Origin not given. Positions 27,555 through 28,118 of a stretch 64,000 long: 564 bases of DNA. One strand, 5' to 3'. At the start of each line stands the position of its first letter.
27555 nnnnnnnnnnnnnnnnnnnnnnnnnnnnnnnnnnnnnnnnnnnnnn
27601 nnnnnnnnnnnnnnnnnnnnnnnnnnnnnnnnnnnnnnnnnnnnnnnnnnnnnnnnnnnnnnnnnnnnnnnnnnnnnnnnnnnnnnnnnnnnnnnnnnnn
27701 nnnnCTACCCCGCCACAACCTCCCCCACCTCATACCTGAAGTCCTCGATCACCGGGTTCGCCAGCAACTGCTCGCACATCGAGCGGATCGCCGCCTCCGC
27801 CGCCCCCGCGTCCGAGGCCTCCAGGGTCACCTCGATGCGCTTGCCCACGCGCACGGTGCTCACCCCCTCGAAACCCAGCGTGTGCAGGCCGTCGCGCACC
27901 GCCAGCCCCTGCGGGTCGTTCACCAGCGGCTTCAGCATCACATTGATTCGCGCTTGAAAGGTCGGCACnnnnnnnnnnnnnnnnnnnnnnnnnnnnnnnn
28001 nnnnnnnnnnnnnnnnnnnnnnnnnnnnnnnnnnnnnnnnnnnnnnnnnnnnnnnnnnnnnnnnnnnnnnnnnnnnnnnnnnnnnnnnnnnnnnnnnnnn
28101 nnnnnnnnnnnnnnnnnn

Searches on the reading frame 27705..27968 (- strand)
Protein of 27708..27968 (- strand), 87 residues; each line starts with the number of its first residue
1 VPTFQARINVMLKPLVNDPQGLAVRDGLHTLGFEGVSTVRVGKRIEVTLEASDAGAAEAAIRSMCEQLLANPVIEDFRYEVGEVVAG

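Call 6: search_protein_families(library=pfam, proteins=[window:27705-27950:-])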
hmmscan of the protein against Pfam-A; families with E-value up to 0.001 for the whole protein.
window:27705-27950:- (81 aa): 1 family
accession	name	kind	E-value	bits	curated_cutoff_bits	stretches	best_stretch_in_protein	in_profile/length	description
PF02700.19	PurS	-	2.8e-29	101.6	22.2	1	1-75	3-77/77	Phosphoribosylformylglycinamidine (FGAM) synthase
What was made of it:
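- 27705..27950 (-): purS, the right-hand core-gene boundary of the variable interval. Pfam PurS E=2.8e-29 (call 6).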

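Call 29: find_encoding_contigs(protein=window:27708-27968:-, flank=10000, max_places=6)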
Protein seq(87 aa) (87 aa): no gene with exactly this product is on record in the collection.

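Call 62: find_encoding_contigs(protein=window:27708-27968:-, flank=10000, max_places=6)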
Protein seq(87 aa) (87 aa): no gene with exactly this product is on record in the collection.
